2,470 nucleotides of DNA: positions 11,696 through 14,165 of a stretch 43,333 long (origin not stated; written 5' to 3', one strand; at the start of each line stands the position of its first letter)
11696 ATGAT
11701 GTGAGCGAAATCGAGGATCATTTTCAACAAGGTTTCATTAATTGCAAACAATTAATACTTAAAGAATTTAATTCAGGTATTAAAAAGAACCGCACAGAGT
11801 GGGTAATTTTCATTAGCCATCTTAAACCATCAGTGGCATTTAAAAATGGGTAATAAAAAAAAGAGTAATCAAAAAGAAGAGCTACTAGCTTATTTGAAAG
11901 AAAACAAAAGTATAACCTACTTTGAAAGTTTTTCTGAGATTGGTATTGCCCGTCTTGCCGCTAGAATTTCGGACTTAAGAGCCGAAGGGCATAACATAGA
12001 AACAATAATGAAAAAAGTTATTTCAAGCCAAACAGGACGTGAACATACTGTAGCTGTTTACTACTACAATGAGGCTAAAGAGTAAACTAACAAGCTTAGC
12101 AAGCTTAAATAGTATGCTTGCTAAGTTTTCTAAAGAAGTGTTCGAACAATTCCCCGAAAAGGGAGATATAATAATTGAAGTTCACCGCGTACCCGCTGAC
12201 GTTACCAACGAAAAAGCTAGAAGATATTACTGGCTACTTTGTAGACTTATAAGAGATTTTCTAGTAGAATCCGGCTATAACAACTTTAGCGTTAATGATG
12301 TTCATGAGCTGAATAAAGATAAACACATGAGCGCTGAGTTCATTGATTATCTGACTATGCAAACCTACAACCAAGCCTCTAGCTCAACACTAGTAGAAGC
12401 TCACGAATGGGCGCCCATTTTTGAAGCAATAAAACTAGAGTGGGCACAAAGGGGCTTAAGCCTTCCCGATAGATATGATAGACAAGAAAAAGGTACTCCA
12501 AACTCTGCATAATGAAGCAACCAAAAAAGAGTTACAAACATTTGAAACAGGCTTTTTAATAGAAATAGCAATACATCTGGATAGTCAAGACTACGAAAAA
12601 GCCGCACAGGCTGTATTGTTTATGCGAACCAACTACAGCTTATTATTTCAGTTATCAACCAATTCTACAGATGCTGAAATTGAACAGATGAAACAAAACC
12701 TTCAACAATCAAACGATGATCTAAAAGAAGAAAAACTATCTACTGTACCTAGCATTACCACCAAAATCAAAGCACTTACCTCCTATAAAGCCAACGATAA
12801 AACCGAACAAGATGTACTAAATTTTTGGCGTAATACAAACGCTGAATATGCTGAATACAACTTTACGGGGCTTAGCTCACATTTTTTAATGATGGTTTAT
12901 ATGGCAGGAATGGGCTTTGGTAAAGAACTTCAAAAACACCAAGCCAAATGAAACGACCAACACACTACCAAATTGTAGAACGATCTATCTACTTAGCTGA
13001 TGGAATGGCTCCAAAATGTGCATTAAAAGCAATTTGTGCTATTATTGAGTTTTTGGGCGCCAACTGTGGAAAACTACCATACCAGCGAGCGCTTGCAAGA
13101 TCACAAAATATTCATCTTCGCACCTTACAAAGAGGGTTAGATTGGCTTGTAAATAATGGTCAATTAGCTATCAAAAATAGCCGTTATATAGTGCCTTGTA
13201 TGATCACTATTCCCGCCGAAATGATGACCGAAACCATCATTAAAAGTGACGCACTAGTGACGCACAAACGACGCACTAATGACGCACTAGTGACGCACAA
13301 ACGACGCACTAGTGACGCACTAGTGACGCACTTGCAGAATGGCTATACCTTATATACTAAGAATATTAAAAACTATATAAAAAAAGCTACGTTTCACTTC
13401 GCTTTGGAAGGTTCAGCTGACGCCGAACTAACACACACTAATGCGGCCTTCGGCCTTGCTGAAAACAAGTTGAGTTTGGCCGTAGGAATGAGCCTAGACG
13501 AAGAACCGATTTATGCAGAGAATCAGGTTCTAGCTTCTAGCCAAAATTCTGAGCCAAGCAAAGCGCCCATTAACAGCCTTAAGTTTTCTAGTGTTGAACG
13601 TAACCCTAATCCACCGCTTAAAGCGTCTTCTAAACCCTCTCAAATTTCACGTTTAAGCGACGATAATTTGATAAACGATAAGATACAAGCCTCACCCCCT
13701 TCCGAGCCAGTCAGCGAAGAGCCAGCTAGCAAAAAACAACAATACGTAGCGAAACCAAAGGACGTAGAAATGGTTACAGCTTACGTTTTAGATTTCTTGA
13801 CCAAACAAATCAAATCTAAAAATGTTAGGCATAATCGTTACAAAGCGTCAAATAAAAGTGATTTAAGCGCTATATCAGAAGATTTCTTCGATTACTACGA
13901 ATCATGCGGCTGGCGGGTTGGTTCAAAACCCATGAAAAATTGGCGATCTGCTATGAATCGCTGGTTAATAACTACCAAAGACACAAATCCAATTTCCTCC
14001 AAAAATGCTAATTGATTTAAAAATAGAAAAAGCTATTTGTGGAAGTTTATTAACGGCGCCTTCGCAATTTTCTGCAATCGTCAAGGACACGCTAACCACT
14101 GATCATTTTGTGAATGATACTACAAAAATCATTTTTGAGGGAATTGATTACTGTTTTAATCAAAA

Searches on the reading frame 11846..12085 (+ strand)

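Call 7: search_protein_families(library=phrogs, proteins=[window:11846-12085:+])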
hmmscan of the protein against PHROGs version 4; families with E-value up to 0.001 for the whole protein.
window:11846-12085:+ (79 aa): 1 family
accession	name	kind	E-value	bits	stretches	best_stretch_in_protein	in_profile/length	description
phrog_4973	-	unknown function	1.5e-17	64.9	1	3-70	63-126/149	-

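Call 61: search_protein_families(library=pfam, max_evalue=0.05, proteins=[window:11846-12085:+])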
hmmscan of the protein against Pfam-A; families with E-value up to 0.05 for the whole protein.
window:11846-12085:+ (79 aa): 1 family
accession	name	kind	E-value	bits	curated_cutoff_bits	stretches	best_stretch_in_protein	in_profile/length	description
PF14090.12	HTH_39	-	3.6e-16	59.2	21.3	1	9-75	2-68/70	Winged helix-turn-helix domain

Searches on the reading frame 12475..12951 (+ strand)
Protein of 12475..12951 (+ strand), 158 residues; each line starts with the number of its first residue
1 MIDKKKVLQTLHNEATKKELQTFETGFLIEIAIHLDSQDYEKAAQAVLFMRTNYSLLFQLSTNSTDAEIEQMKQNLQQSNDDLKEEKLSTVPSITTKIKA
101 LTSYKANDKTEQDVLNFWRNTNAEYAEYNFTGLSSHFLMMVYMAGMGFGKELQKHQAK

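Call 7: search_protein_families(library=phrogs, proteins=[window:12475-12951:+])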
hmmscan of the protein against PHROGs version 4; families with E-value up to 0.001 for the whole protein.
window:12475-12951:+ (158 aa): 0 families

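Call 61: search_protein_families(library=pfam, max_evalue=0.05, proteins=[window:12475-12951:+])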
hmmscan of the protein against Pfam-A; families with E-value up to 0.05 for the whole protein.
window:12475-12951:+ (158 aa): 3 families
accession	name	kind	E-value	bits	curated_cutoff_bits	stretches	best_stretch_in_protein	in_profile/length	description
PF20778.3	SLS1_C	-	0.0013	18.5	23.4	1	54-136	206-279/336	SLS1 protein C-terminal beta barrel domain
PF22924.1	ACOX_C_alpha1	-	0.015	15.6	27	1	43-112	53-124/169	Acyl-CoA oxidase, C-alpha1 domain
PF19952.5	DUF6414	-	0.035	14.3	25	1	8-94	93-179/283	Domain of unknown function (DUF6414)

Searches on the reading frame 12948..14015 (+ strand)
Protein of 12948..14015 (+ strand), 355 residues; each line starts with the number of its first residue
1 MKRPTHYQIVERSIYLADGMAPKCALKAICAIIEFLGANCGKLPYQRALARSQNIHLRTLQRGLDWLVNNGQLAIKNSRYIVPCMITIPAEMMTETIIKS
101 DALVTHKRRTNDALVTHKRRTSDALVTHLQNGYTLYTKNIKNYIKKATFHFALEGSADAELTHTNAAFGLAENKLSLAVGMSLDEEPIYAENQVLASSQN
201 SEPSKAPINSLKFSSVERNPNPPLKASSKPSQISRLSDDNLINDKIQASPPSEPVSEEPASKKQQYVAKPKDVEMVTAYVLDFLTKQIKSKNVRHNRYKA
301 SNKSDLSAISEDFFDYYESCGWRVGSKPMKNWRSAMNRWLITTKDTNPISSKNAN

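Call 7: search_protein_families(library=phrogs, proteins=[window:12948-14015:+])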
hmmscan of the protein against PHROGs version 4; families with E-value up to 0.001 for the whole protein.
window:12948-14015:+ (355 aa): 2 families
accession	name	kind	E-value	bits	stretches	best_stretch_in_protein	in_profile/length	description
phrog_15768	-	unknown function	1.4e-09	39.3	1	258-350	120-191/228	-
phrog_28809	-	unknown function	9.7e-07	29.7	1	307-341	147-182/211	-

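Call 61: search_protein_families(library=pfam, max_evalue=0.05, proteins=[window:12948-14015:+])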
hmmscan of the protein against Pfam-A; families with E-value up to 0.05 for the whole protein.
window:12948-14015:+ (355 aa): 1 family
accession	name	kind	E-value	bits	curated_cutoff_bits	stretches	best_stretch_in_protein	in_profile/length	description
PF03506.19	Flu_C_NS1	-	0.034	14.3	27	0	76-143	43-113/167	Influenza C non-structural protein (NS1)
